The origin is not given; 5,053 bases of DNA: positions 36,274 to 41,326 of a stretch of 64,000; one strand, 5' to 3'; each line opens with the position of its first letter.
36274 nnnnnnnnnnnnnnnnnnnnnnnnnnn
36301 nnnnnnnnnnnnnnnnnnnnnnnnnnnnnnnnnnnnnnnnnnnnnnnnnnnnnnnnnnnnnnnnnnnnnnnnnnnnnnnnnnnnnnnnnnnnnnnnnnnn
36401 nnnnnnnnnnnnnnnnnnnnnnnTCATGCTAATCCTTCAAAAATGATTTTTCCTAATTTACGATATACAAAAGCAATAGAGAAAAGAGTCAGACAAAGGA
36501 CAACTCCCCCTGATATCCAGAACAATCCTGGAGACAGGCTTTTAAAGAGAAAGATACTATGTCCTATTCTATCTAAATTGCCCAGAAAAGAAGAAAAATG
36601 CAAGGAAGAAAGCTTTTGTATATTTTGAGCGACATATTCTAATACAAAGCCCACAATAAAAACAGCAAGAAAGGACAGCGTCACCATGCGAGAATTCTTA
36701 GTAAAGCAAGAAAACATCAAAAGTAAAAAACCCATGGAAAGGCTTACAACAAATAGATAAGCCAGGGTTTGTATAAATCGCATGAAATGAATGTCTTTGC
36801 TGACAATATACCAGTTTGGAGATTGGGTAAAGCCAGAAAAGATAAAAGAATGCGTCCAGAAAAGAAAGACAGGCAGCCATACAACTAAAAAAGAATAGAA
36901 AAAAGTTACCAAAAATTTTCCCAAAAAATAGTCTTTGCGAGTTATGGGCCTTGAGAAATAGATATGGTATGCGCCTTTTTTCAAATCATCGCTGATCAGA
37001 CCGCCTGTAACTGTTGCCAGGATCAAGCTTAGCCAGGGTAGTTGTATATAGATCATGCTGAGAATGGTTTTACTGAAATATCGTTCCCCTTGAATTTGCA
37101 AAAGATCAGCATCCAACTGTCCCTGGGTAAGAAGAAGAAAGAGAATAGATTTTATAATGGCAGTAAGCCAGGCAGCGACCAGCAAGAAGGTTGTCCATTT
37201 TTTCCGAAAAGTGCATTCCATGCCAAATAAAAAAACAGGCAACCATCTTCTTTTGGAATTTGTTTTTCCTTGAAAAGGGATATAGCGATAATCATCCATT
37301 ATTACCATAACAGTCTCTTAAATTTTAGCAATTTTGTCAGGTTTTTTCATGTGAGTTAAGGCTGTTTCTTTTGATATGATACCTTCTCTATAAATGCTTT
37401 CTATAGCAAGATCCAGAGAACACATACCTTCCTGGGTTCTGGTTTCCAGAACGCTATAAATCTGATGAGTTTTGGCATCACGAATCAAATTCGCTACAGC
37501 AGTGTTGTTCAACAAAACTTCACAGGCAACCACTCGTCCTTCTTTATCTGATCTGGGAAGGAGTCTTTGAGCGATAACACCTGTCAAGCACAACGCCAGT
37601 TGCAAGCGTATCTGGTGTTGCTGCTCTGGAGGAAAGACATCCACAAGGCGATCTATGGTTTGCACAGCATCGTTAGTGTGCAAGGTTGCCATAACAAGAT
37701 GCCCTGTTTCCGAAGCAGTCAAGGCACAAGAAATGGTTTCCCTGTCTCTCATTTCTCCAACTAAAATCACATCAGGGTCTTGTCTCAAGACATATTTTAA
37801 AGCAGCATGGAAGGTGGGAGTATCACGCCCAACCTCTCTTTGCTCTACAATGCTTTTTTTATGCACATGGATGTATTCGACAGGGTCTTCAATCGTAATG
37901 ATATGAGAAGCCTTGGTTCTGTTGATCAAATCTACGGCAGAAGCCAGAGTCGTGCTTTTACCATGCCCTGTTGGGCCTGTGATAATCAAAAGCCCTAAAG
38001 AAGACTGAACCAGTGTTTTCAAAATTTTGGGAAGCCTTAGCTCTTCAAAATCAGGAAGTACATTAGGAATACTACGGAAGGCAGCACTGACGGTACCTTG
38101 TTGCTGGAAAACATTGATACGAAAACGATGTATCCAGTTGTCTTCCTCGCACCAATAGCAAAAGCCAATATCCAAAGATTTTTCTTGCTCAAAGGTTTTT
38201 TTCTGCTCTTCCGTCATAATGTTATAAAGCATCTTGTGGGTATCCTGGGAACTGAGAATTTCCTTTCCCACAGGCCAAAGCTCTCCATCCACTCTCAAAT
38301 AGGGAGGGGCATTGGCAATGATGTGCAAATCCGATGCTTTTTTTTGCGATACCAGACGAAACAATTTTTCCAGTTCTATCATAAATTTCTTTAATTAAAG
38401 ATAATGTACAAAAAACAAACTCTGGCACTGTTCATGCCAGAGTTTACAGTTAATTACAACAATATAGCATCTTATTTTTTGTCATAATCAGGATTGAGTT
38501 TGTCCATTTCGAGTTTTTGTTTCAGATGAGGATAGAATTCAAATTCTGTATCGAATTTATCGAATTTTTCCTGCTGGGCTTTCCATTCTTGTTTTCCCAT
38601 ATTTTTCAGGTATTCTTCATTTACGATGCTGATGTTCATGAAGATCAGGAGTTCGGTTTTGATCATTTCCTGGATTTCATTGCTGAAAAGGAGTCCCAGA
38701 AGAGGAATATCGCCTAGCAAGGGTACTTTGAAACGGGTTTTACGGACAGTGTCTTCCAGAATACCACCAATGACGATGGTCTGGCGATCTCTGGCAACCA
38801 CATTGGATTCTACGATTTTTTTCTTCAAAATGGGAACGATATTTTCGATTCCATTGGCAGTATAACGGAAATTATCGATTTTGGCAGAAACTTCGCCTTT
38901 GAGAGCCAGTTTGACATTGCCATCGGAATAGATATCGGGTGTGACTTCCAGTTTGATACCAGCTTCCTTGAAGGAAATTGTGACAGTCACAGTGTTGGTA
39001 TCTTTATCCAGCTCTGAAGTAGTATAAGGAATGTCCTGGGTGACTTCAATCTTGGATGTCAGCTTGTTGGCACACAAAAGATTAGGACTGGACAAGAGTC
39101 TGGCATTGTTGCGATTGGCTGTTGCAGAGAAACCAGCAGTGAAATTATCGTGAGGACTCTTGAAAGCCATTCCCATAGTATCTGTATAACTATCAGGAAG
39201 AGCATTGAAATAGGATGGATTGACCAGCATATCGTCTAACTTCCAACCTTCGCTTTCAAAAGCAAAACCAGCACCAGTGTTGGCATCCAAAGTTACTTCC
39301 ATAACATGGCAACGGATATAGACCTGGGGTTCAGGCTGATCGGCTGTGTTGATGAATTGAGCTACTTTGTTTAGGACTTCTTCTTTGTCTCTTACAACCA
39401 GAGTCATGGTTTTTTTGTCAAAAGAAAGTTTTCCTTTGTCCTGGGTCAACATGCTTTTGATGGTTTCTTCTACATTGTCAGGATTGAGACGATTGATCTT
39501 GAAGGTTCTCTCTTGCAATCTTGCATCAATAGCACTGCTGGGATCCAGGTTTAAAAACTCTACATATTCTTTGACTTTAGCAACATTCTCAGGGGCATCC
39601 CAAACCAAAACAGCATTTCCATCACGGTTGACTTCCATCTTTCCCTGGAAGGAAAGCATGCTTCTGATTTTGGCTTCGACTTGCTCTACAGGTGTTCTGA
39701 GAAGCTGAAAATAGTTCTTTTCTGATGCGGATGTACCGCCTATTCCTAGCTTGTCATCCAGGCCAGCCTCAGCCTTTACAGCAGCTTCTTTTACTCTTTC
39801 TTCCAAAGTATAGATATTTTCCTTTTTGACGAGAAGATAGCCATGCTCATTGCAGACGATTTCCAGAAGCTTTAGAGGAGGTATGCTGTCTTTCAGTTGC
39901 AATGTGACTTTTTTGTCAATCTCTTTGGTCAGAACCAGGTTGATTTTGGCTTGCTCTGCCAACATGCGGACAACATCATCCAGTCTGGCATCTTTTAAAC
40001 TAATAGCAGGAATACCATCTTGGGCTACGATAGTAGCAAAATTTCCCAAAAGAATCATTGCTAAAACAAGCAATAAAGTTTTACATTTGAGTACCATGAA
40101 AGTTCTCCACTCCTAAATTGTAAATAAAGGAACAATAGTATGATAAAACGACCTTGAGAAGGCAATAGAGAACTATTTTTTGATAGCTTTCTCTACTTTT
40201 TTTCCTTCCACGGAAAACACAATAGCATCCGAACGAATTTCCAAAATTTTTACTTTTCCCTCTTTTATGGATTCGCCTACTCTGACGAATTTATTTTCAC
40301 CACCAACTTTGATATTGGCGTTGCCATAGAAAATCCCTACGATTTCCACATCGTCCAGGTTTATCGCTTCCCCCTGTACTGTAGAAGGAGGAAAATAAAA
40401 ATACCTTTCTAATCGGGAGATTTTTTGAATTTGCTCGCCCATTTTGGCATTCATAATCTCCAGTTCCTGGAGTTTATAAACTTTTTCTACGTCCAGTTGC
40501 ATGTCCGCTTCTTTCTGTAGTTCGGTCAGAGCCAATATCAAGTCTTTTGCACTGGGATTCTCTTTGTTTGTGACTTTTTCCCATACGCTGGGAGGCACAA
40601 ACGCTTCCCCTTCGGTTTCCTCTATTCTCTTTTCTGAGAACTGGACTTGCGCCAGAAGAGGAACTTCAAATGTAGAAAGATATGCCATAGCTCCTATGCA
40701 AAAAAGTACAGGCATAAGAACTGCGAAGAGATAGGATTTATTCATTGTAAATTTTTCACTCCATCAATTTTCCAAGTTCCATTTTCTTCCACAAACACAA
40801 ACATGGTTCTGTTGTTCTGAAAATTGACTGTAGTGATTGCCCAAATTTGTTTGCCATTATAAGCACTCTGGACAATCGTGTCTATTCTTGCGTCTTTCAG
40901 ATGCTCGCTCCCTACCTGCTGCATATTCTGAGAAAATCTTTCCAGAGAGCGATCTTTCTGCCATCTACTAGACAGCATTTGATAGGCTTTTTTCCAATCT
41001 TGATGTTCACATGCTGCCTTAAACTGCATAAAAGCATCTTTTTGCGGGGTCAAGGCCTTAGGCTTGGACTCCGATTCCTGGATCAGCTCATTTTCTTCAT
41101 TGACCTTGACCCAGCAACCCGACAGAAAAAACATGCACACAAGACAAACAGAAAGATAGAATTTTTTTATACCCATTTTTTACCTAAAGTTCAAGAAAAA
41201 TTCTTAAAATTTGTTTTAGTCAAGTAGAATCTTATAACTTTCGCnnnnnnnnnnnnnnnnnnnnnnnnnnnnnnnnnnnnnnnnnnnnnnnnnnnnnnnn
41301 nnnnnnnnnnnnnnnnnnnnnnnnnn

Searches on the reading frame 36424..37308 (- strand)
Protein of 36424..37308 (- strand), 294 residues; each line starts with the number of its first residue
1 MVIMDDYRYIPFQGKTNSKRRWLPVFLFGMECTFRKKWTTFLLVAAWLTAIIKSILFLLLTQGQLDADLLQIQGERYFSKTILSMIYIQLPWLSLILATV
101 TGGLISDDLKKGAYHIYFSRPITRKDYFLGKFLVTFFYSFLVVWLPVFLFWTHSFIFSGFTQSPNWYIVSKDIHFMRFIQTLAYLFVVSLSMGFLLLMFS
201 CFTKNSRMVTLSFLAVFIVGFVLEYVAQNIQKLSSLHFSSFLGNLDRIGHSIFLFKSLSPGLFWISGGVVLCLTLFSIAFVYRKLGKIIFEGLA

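Call 23: search_protein_families(library=pfam, proteins=[window:36424-37308:-], max_evalue=0.001)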
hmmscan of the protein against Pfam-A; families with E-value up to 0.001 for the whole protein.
window:36424-37308:- (294 aa): 3 families
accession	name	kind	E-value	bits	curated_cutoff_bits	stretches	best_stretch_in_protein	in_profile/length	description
PF12698.13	ABC2_membrane_3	-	0.00015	21.4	31.6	1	79-241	161-310/347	ABC-2 family transporter protein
PF13346.12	ABC2_membrane_5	-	0.00019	21.5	25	1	90-281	39-200/205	ABC-2 family transporter protein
PF12679.13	ABC2_membrane_2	-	0.0009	19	27.2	0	50-233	31-209/283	ABC-2 family transporter protein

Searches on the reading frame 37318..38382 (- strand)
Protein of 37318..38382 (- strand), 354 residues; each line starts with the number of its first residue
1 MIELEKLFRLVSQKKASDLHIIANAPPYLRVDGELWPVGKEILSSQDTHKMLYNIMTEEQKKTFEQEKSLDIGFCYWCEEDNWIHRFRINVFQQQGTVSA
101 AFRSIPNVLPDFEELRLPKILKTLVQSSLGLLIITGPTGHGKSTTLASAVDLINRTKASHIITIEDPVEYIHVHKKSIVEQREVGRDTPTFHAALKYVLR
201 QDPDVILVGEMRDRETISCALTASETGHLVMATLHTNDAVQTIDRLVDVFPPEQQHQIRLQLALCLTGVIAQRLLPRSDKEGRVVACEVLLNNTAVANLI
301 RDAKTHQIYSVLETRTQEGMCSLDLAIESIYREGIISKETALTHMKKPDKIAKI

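Call 3: search_protein_families(library=pfam, proteins=[window:37318-38382:-], max_evalue=0.1)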
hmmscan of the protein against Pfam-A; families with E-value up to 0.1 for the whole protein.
window:37318-38382:- (354 aa): 12 families
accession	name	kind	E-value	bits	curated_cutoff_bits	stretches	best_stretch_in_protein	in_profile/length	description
PF00437.27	T2SSE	-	1.9e-49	168.8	24.9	1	6-289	14-288/370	Type II/IV secretion system protein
PF25199.1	nSTAND_NTPase5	-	0.0012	19.1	34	1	120-170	32-82/145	Novel STAND NTPase 5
PF13401.12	AAA_22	-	0.0057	17.4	27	1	130-167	6-42/130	AAA domain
PF13604.12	AAA_30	-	0.0079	16.4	27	1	120-156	9-45/191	AAA domain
PF03266.21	NTPase_1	-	0.0086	16.4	23.9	0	132-155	2-25/168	NTPase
PF13245.12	AAA_19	-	0.0099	16.5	25.1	1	130-201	12-78/134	AAA domain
PF13191.12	AAA_16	-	0.013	16.4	32.6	1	119-166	14-58/167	AAA ATPase domain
PF02562.22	PhoH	-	0.018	15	27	1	130-169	20-60/205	PhoH-like protein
PF20720.3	nSTAND3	-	0.048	13.8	27.2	0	130-169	18-56/155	Novel STAND NTPase 3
PF13555.12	AAA_29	-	0.067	13.4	27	0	130-148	23-42/61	P-loop containing region of AAA domain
PF13476.12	AAA_23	-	0.076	14.1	27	0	128-146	18-36/201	AAA domain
PF25620.1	PhiKZ_MCP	-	0.09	11.3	27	0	194-313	321-440/635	Bacteriophage PhiKZ major capsid protein gp120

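Call 54: search_protein_families(library=ncbifam, proteins=[window:37318-38382:-], max_evalue=0.001)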
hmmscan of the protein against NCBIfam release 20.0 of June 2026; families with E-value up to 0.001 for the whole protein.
window:37318-38382:- (354 aa): 18 families
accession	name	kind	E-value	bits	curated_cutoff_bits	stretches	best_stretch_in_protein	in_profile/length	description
TIGR01420.1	pilT_fam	subfamily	3e-135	450.9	319.1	1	4-349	2-342/343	PilT/PilU family type 4a pilus ATPase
TIGR02525.1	plasmid_TraJ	equivalog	6.4e-45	153.7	368.3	1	3-341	11-363/372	plasmid transfer ATPase TraJ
TIGR02533.1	type_II_gspE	equivalog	2e-43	148.8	630.25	1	120-276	234-380/486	type II secretion system ATPase GspE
TIGR02524.1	dot_icm_DotB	equivalog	4.9e-42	144.4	463.3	1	5-338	7-347/358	Dot/Icm type IV secretion system ATPase DotB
TIGR02538.1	type_IV_pilB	equivalog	2.7e-39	135.2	675.65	1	120-276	307-453/564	type IV-A pilus assembly ATPase PilB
NF041000.1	ATPase_ComGA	equivalog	3e-39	134.7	300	1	7-276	3-266/267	competence type IV pilus ATPase ComGA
NF007755.0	PRK10436.1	equivalog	1.2e-38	133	617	1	5-277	90-357/465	type II secretion system protein GspE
NF053534.1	T4PilAsmATPsTfpB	equivalog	2.1e-34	118.9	850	1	121-278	328-475/584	type IV pilus assembly ATPase TfpB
NF058587.1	archaellum_moto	equivalog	2.9e-17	62.6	550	1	132-247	278-394/527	archaellum flagellar ATPase motor FlaI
TIGR02788.1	VirB11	equivalog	2.5e-14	53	249.95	1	117-251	133-267/308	P-type DNA transfer ATPase VirB11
TIGR02782.1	TrbB_P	equivalog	7.3e-14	51.7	304.55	1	121-251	129-257/303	P-type conjugative transfer ATPase TrbB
TIGR03819.1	heli_sec_ATPase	hypoth_equivalog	3.9e-13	49.3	373.15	1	118-246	168-297/340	TadA family conjugal transfer-associated ATPase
NF010469.0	PRK13894.1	subfamily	4.3e-12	46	508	1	120-248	141-266/320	conjugal transfer ATPase TrbB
NF010425.0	PRK13851.1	equivalog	2.1e-11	43.3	461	1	107-248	141-282/344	type IV secretion system protein VirB11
NF053672.1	bindosome_BasE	exception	2.1e-11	43.3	1000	1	133-261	274-403/512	bindosome assembly system ATPase subunit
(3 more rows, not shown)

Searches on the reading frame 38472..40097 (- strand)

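Call 3: search_protein_families(library=pfam, proteins=[window:38472-40097:-], max_evalue=0.1)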
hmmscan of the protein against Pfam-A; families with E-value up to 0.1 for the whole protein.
window:38472-40097:- (541 aa): 3 families
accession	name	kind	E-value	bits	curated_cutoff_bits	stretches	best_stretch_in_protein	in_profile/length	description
PF00263.26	Secretin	-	2.1e-39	135.3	27.5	1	326-492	2-168/169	Bacterial type II and III secretion system protein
PF03958.22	Secretin_N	-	5.5e-12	46.2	28.2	2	197-258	2-69/69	Bacterial type II/III secretion system short domain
PF21305.2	type_II_gspD_N0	-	0.0037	17.5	27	1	33-96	2-69/71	GspD-like, N0 domain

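Call 54: search_protein_families(library=ncbifam, proteins=[window:38472-40097:-], max_evalue=0.001)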
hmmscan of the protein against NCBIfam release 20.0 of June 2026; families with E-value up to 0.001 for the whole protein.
window:38472-40097:- (541 aa): 9 families
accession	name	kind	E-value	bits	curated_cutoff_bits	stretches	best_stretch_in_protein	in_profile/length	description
TIGR02515.1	IV_pilus_PilQ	subfamily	1.1e-61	209.1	284.35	3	323-492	265-427/428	type IV pilus secretin PilQ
TIGR02517.1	type_II_gspD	equivalog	1.5e-57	195.4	351.35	2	223-494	302-592/600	type II secretion system secretin GspD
NF010083.0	PRK13568.1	equivalog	1.2e-43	149.4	554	2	194-491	121-416/419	DNA uptake porin HofQ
NF007851.2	PRK10560.1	exception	6.4e-33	114.2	598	3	324-493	249-410/412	DNA uptake porin HofQ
TIGR02519.1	pilus_MshL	equivalog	1.3e-32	112.9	250.2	1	225-492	2-290/290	pilus (MSHA type) biogenesis protein MshL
TIGR02516.1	type_III_yscC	equivalog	1.4e-27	96.4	238.45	1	215-493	192-462/463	type III secretion system outer membrane ring subunit SctC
NF042912.1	Amuc_1098_fam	equivalog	6.6e-19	67.4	750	1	406-492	712-796/805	Amuc_1098 family type IV pilus outer membrane protein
TIGR02520.1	pilus_B_mal_scr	equivalog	1.7e-18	66.5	287.65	1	196-448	211-474/513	PilN family type IVB pilus formation outer membrane protein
NF011873.0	PRK15346.1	equivalog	1.8e-15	56.6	524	1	211-481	225-483/499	EscC/YscC/HrcC family type III secretion system outer membrane ring protein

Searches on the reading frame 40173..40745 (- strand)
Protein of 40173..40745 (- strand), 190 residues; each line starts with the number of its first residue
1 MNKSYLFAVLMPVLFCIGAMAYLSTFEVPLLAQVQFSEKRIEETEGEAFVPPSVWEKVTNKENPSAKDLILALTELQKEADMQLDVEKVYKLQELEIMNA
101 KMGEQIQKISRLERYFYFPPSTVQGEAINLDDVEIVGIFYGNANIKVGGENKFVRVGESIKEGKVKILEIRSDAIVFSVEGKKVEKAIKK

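Call 3: search_protein_families(library=pfam, proteins=[window:40173-40745:-], max_evalue=0.1)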
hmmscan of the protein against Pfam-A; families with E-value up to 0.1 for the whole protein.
window:40173-40745:- (190 aa): 3 families
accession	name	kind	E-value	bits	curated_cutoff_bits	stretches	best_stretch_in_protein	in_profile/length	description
PF16537.11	T2SSB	-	0.00067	19.7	28.4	1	154-184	27-56/60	Type II secretion system protein B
PF11356.14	T2SSC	-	0.034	14.4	27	1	143-183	96-136/141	Type II secretion system protein C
PF17411.7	SmaI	-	0.061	13.2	27.3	1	31-117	56-143/240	Type II site-specific deoxyribonuclease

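Call 54: search_protein_families(library=ncbifam, proteins=[window:40173-40745:-], max_evalue=0.001)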
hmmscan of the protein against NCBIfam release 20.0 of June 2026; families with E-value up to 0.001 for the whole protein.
window:40173-40745:- (190 aa): 0 families

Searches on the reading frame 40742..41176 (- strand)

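Call 3: search_protein_families(library=pfam, proteins=[window:40742-41176:-], max_evalue=0.1)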
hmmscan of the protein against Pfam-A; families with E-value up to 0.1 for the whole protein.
window:40742-41176:- (144 aa): 3 families
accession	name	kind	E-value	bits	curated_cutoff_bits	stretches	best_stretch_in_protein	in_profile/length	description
PF25607.1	DUF7939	-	0.0075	17.1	27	1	46-107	2-59/81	Domain of unknown function (DUF7939)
PF03998.19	Utp11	-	0.031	14.6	25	1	25-95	148-218/242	Utp11 protein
PF16156.12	DUF4864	-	0.061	14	27.1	0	54-142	17-109/117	Domain of unknown function (DUF4864)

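Call 54: search_protein_families(library=ncbifam, proteins=[window:40742-41176:-], max_evalue=0.001)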
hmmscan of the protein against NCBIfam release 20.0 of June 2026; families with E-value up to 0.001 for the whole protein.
window:40742-41176:- (144 aa): 0 families
